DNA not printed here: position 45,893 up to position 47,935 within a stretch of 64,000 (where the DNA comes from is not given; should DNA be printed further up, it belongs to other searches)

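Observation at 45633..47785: Hanks-type kinase fused to a classical AAA+ ATPase, co-transcribed with a YbjN/chaperone-like protein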

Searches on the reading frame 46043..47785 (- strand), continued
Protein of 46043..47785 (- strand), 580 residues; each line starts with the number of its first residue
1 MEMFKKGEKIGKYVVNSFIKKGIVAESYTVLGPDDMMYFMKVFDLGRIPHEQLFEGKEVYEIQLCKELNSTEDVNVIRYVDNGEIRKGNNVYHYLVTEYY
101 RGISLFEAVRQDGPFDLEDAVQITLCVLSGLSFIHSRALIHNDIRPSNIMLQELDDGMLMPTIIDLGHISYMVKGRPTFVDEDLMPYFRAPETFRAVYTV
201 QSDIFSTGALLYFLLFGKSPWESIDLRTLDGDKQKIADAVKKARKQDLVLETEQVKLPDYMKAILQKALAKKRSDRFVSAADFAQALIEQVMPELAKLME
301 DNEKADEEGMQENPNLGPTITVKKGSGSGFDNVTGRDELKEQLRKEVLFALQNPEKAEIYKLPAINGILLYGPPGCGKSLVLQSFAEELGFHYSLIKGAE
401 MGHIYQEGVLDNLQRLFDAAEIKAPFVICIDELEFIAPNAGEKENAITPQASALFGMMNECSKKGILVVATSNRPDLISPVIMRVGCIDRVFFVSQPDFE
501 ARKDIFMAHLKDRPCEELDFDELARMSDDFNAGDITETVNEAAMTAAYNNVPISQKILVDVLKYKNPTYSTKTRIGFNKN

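Call 55: search_protein_families(library=padloc, proteins=[L140:2887-4563:+, L140:4569-5462:+, L140:5477-7987:+, L140:9755-10246:+, L140:8001-9749:+], max_evalue=0.01)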
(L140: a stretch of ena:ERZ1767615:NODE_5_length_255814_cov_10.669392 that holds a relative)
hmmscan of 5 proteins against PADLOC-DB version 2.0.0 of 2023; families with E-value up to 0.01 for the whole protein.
L140:2887-4563:+ (559 aa): 0 families

L140:4569-5462:+ (298 aa): 1 family
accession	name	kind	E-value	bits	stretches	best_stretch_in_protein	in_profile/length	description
PDLC02886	DpdH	-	0.008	14.4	0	20-67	16-63/80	DpdH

L140:5477-7987:+ (837 aa): 0 families

L140:9755-10246:+ (164 aa): 0 families

L140:8001-9749:+ (583 aa): 41 families (the best 25 are shown)
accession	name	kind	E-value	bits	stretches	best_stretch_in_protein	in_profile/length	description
PDLC04138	mad6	-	1.3e-37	128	1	7-276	47-305/659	mads_6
PDLC04042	PD-T4-6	-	1.4e-36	124.6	1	5-285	3-272/292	-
PDLC04053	PD-T4-6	-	1.8e-31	107.8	1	9-291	7-277/311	-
PDLC04047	PD-T4-6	-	2.5e-31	107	1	4-300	3-288/327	-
PDLC04054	PD-T4-6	-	4e-31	106.7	1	39-287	39-275/347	-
PDLC02196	IetA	-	6.7e-29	99.5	1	327-555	102-327/374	-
PDLC04057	PD-T4-6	-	7.8e-29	98.9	1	6-308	3-292/443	-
PDLC04061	PD-T4-6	-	8.7e-29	99.4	1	62-288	67-286/510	-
PDLC04060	PD-T4-6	-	1.3e-27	94.9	1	6-298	3-282/486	-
PDLC03920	MkoA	-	3.9e-26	89.6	1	6-286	4-278/1112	-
PDLC04044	PD-T4-6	-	4.1e-25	86.7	1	9-301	30-308/372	-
PDLC04048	PD-T4-6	-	2.7e-23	80.9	1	4-286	3-273/354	-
PDLC04055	PD-T4-6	-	1.1e-22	78.5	1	12-283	71-333/496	-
PDLC04232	IetA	-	3.2e-22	77.4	1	290-528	60-294/330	-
PDLC04045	PD-T4-6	-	8.6e-22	75.6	1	7-301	29-314/350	-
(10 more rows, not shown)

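Call 56: search_protein_families(library=ncbifam, proteins=[L140:2887-4563:+, L140:4569-5462:+, L140:5477-7987:+, L140:9755-10246:+], max_evalue=0.01)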
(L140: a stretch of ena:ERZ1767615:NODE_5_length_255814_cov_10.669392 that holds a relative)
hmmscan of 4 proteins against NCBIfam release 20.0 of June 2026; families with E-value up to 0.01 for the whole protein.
L140:2887-4563:+ (559 aa): 1 family
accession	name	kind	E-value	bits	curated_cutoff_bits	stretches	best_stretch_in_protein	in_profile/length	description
TIGR02337.1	HpaR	equivalog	0.0059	16.4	121.2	0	203-270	55-120/130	homoprotocatechuate degradation operon regulator HpaR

L140:4569-5462:+ (298 aa): 0 families

L140:5477-7987:+ (837 aa): 14 families
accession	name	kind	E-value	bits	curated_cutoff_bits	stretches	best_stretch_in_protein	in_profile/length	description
TIGR02350.1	prok_dnaK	equivalog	8.5e-62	209.3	822.55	1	9-384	4-373/596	molecular chaperone DnaK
TIGR01991.1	HscA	equivalog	9.5e-61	206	708.55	1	9-384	3-362/600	Fe-S protein assembly chaperone HscA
NF003520.0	PRK05183.1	subfamily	1.5e-60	205.3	620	1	3-384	17-382/621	Fe-S protein assembly chaperone HscA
NF001413.0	PRK00290.1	equivalog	1.7e-59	201.7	648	1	9-384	6-374/625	molecular chaperone DnaK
NF009947.0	PRK13411.1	equivalog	9.3e-51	172.6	1002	1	9-383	6-376/662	molecular chaperone DnaK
NF002399.0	PRK01433.1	equivalog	5.4e-49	167.3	743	1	4-383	18-356/595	Fe-S protein assembly chaperone HscA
NF009946.0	PRK13410.1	equivalog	1.4e-48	165.6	1019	1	9-384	6-377/669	molecular chaperone DnaK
NF010539.0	PRK13927.1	subfamily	3.4e-14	52.5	293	1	125-385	90-330/339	rod shape-determining protein MreB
TIGR00904.1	mreB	subfamily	1e-13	51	365.75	1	131-385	99-330/334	MreB/Mrl family cell shape determining protein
NF008673.0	PRK11678.1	equivalog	4.7e-12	45.5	331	1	149-204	176-230/450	molecular chaperone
NF011660.0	PRK15080.1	equivalog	9.2e-09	34.9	182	0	116-204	77-162/277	ethanolamine utilization protein EutJ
NF010540.1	PRK13929.1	exception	5.3e-08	32.3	515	1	131-381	99-324/334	rod-share determining protein MreBH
TIGR02529.1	EutJ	subfamily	1.1e-06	28.3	152.1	0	114-208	42-133/239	ethanolamine utilization protein EutJ family protein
TIGR01174.1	ftsA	equivalog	0.0023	17.1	175.85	0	297-367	275-346/371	cell division protein FtsA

L140:9755-10246:+ (164 aa): 0 families

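Call 67: search_dna_similar(query=window:46043-47785:-, collection=phages, mode=protein, max_evalue=1e-10, max_rows=10)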
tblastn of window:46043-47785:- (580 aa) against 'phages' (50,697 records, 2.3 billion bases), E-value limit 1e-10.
Records with a match: 48; places in all: 48; records where one place covers at least 80% of the query: 0.
Best place of each record, by identity: <60% 48.
By first word of the organism name: Pseudomonas 12; Listeria 10; Bacteriophage 6; Enterococcus 4; Rhizobium 4; Staphylococcus 2; Salmonella 2; Acinetobacter 2; Brevundimonas 2; Microcystis 1; and 3 more.
By host as written in the record: - 14; Listeria monocytogenes 10; Pseudomonas aeruginosa PAO1 5; Pseudomonas aeruginosa 4; Enterococcus faecalis 2; Rhizobium leguminosarum biovar viciae 3841 2; Staphylococcus aureus 2; Brevundimonas pondensis LVF1 2; and 7 more.
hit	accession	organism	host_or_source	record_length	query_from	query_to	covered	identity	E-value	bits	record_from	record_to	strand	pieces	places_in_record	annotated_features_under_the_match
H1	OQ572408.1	Pseudomonas phage Y6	Pseudomonas aeruginosa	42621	330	565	41%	30.5%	1e-23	112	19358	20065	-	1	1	record has no annotation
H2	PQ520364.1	Enterococcus phage IME_EF3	-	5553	323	550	39%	31.4%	6e-25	116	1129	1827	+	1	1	record has no annotation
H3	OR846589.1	Enterococcus phage Efs 1-1-1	Enterococcus faecalis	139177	323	550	39%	31.4%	7e-25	116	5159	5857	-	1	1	record has no annotation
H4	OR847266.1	Listeria phage LM 4-11-1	Listeria monocytogenes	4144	323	550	39%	30.5%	3e-24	113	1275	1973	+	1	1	record has no annotation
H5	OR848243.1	Listeria phage LM 4-14-1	Listeria monocytogenes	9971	330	550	38%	30.6%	8e-24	112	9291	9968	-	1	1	record has no annotation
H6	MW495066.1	Microcystis phage MaAM05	Microcystis sp. SG03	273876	330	557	39%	29.5%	9e-23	109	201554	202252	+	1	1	ftsH: ATP-dependent zinc metalloprotease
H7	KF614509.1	Rhizobium phage vB_RleS_L338C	Rhizobium leguminosarum biovar viciae ...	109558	327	567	42%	27.9%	2e-14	83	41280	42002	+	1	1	AAA+ family ATPase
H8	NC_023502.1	Rhizobium phage vB_RleS_L338C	Rhizobium leguminosarum biovar viciae ...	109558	327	567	42%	27.9%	2e-14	83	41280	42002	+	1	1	AAA+ family ATPase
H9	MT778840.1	Rhizobium phage P11VFA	-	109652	327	567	42%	27.9%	2e-14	83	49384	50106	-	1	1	AAA+ family ATPase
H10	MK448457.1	Streptococcus satellite phage Javan368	Streptococcus oralis U-o2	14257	332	550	38%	30.6%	4e-16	88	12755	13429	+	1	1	hypothetical protein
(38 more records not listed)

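Call 68: search_dna_similar(query=window:46043-47785:-, collection=plasmids, mode=protein, max_evalue=1e-10, max_rows=15)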
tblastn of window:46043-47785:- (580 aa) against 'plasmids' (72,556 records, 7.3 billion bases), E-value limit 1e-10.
Records with a match: 1230; places in all: 1349; records where one place covers at least 80% of the query: 1.
Best place of each record, by identity: <60% 1230.
By first word of the organism name: Klebsiella 275; Escherichia 129; Pseudomonas 111; Citrobacter 53; Salmonella 47; Enterobacter 40; Providencia 36; Nostoc 27; Streptomyces 25; Rhizobium 23; and 167 more.
By predicted mobility (MOB-suite, as given by PLSDB): conjugative 661; non-mobilizable 481; mobilizable 88.
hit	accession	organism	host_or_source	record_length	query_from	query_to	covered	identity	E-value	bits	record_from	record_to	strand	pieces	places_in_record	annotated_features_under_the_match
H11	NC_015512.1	Haliscomenobacter hydrossis DSM 1100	activated sludge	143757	12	570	96%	31.2%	1e-76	272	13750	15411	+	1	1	AAA family ATPase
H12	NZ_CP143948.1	Agathobacter rectalis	Homo sapiens,cell culture,fecal sample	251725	204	550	60%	27.2%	2e-21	107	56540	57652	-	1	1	ftsH: ATP-dependent zinc metalloprotease FtsH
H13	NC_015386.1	Treponema succinifaciens DSM 2489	colon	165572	179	546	63%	25.1%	1e-16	92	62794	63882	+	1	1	AAA family ATPase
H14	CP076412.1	Ralstonia wenshanensis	soil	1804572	234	560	56%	28.2%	2e-23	113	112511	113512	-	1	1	ftsH: ATP-dependent zinc metalloprotease FtsH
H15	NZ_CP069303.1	Shinella sp. PSBB067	monoisolate,Minnesota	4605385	4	359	61%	25.5%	3e-12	78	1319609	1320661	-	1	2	none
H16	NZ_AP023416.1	Vescimonas fastidiosa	Homo sapiens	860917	250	558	53%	27.8%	4e-26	121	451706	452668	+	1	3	ftsH: ATP-dependent zinc metalloprotease FtsH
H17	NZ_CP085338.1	Haladaptatus halobius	cell culture,saline soil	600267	302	572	47%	31.4%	6e-23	111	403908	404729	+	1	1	ATP-binding protein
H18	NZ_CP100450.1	Halomarina sp. BCD28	cell culture,sediment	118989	306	573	46%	31.5%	1e-26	122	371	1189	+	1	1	none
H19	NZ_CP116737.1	Agrobacterium pusense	-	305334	283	546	46%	31.8%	1e-24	116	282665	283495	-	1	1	ftsH: ATP-dependent zinc metalloprotease FtsH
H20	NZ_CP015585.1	Roseomonas gilardii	Purified bacterial strains from deep ...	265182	283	546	46%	31.4%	1e-24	117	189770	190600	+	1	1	ftsH: ATP-dependent zinc metalloprotease FtsH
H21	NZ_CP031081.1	Paracoccus yeei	Homo sapiens,single cell,eye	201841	283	546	46%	31.4%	1e-24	117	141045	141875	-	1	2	ftsH: ATP-dependent zinc metalloprotease FtsH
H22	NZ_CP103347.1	Brucella anthropi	-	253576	283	546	46%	31.4%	1e-24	117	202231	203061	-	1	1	ftsH: ATP-dependent zinc metalloprotease FtsH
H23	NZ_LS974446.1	Ciceribacter selenitireducens ATCC BAA-1503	-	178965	283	546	46%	31.4%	2e-24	116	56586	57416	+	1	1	ftsH: ATP-dependent zinc metalloprotease FtsH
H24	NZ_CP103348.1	Brucella anthropi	-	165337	283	546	46%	31.4%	2e-24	116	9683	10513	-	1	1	ftsH: ATP-dependent zinc metalloprotease FtsH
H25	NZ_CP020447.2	Paracoccus yeei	Homo sapiens,Urine suprapubic aspirate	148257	283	546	46%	31.4%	2e-24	116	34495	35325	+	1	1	ftsH: ATP-dependent zinc metalloprotease FtsH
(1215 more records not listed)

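Call 69: get_annotated_region(hit=H11, flank=9000)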
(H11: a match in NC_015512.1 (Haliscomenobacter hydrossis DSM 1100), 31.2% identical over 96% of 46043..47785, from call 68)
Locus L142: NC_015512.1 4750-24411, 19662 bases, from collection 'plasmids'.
description: Haliscomenobacter hydrossis DSM 1100 plasmid pHALHY02, complete sequence
organism: Haliscomenobacter hydrossis DSM 1100 (NCBI taxid 760192)
taxonomy: Bacteria; Bacteroidota; Saprospiria; Saprospirales; Haliscomenobacteraceae; Haliscomenobacter; Haliscomenobacter hydrossis; Haliscomenobacter hydrossis DSM 1100
host: -; source: activated sludge; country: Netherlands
typing (MOB-suite, as given by PLSDB): non-mobilizable; replicon rep_cluster_1690
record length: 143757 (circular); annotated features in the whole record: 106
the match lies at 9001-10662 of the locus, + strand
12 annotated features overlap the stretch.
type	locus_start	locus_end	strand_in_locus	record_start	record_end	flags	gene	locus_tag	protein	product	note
CDS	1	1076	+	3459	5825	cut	-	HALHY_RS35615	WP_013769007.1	WD40 repeat domain-containing protein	-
CDS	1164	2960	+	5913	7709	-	-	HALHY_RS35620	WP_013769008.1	WD40 repeat domain-containing protein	-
CDS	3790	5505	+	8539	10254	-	-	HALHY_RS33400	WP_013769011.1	CFI-box-CTERM domain-containing protein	-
CDS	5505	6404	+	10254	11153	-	-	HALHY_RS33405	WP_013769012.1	septum formation initiator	-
CDS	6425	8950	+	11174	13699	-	-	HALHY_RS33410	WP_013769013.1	Hsp70 family protein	-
CDS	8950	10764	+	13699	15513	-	-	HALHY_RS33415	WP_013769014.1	AAA family ATPase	-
CDS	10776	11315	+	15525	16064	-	-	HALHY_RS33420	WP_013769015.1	TerB family tellurite resistance protein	-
CDS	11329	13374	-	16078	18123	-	brxL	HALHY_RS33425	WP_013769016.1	BREX system Lon protease-like protein BrxL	GO:0030163 - protein catabolic process [Evidence IEA]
CDS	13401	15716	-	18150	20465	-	pglZ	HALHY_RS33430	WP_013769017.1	BREX-1 system phosphatase PglZ type B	-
CDS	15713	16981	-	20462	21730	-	-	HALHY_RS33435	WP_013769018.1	5-methylcytosine restriction system component-like protein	-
CDS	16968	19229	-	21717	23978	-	-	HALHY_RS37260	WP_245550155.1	AAA family ATPase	-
CDS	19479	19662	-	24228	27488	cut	-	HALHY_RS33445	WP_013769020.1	hypothetical protein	-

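Call 72: predict_structure(alignment_id=A4)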
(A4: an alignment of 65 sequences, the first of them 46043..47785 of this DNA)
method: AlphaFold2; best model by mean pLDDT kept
length: 580 residues; sequences in the alignment: 65
mean_pLDDT: 84.9   pTM: 0.53
mean pLDDT of the five models: 84.9, 84.6, 83.1, 82.8, 82.7
residues with pLDDT >= 90: 229; 70-90: 293; 50-70: 38; < 50: 20
segments of 3 or more residues with pLDDT < 50: 302-316
pLDDT, mean of each block of 10 residues (from residue 1): 91 91 88 92 89 85 85 80 94 90 88 91 92 88 91 71 86 82 88 92 96 95 84 88 89 88 96 93 88 58 42 47 85 79 88 86 89 84 90 88 78 86 91 87 61 84 91 87 84 86 88 92 90 87 93 94 81 56
secondary structure, 60 per line:
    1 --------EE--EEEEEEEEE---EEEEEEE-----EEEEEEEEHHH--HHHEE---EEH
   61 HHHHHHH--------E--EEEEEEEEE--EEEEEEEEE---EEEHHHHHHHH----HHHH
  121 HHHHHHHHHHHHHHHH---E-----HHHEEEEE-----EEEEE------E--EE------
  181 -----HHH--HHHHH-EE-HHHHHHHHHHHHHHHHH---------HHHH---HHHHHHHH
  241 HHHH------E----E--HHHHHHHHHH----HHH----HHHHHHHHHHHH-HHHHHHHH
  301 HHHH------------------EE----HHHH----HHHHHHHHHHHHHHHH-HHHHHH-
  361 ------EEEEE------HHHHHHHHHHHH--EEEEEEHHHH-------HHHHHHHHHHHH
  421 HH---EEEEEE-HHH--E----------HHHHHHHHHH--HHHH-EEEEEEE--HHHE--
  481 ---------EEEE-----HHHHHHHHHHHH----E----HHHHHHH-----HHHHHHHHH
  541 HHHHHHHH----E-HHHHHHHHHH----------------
elements in order: E13-21 E25-31 E37-44 H60-67 E79-87 E90-98 E102-104 H105-112 H117-136 E149-153 E159-163 H191-195 H200-216 H226-229 H233-244 H259-268 H280-291 H293-304 H329-332 H337-352 H354-359 E367-371 H378-389 E392-397 H398-401 H409-422 E426-431 H449-458 H461-464 E466-472 E490-493 H499-510 H520-526 H532-548 H555-564

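Call 73: search_protein_families(library=pfam, alignment_id=A5, max_evalue=0.00001)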
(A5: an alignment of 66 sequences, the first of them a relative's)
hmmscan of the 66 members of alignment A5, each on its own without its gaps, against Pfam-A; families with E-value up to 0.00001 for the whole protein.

A. member 1, L060:111-950:- (280 aa): 4 families
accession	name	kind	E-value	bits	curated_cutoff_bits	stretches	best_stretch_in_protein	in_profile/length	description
PF00158.32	Sigma54_activat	-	1.9e-23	83.4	20.2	1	61-130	99-168/168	Sigma-54 interaction domain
PF25601.1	AAA_lid_14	-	3.5e-20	72.1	27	1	135-201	1-67/87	AAA+ ATPase lid domain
PF02954.25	HTH_8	-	7.9e-09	35.6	22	1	237-275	3-41/42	Bacterial regulatory protein, Fis family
PF14532.12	Sigma54_activ_2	-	2e-07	31.7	25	1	33-134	49-138/138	Sigma-54 interaction domain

B. families by the number of members that match (of 66 scanned): 65 families (the first 25 are shown)
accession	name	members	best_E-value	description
PF00004.35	AAA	3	4.3e-27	ATPase family associated with various cellular activities (AAA)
PF00574.28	CLP_protease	2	6.2e-56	Clp protease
PF00183.23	HSP90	2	5.5e-53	Hsp90 protein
PF16189.11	Creatinase_N_2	2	3.8e-46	Creatinase/Prolidase N-terminal domain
PF00557.29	Peptidase_M24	2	2.3e-45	Metallopeptidase family M24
PF00005.33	ABC_tran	2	5.4e-34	ABC transporter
PF16188.10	Peptidase_M24_C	2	3.1e-24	C-terminal region of peptidase_M24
PF13304.12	AAA_21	2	4.2e-16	AAA domain, putative AbiEii toxin, Type IV TA system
PF01321.24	Creatinase_N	2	8.1e-16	Creatinase/Prolidase N-terminal domain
PF13589.12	HATPase_c_3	2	4.6e-11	Histidine kinase-, DNA gyrase B-, and HSP90-like ATPase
PF02518.31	HATPase_c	2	5.6e-08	Histidine kinase-, DNA gyrase B-, and HSP90-like ATPase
PF01055.32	Glyco_hydro_31_2nd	1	2.3e-78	Glycosyl hydrolases family 31 TIM-barrel domain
PF05496.18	RuvB_N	1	7.8e-78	Holliday junction DNA helicase RuvB P-loop domain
PF01256.23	Carb_kinase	1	2.4e-55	NAD(P)H-hydrate dehydratase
PF03993.17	DUF349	1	5.2e-52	Domain of Unknown Function (DUF349)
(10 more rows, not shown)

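Call 74: search_protein_families(library=padloc, alignment_id=A5, max_evalue=0.00001)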
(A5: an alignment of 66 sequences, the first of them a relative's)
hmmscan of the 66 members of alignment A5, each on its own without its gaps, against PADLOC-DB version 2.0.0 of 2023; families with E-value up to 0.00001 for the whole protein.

A. member 1, L060:111-950:- (280 aa): 3 families
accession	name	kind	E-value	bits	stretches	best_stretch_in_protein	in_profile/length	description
PDLC01995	RtcR_PspF2--CARF_AAA_HTH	-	8.6e-58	194.6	1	64-276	270-478/481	-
PDLC01993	RtcR--CARF_AAA_HTH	-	6.8e-25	85.5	1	56-204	279-433/523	-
PDLC01994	RtcR_PspF1--CARF_AAA_HTH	-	2.7e-23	80.8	1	65-275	260-467/468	-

B. families by the number of members that match (of 66 scanned): 50 families (the first 25 are shown)
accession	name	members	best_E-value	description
PDLC02196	IetA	3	7.1e-30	-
PDLC04232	IetA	3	4.2e-24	-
PDLC04135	mad3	2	4.8e-33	mads_3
PDLC02980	AriA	2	2.6e-13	-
PDLC04140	mad8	2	2.6e-12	mads_8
PDLC00915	TRIP13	2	1.1e-10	TRIP13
PDLC03966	TmtA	2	3.7e-09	-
PDLC03972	TmtA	2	3.4e-08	-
PDLC03971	TmtA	2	2.1e-06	-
PDLC04164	AriA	2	2.4e-06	-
PDLC02289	AbiEii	1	2.2e-85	AbiEii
PDLC02226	AbiEi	1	1.8e-61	AbiEi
PDLC01995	RtcR_PspF2--CARF_AAA_HTH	1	8.6e-58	-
PDLC02292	AbiEii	1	1.1e-40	AbiEii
PDLC02315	AbiEii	1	3.4e-33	AbiEii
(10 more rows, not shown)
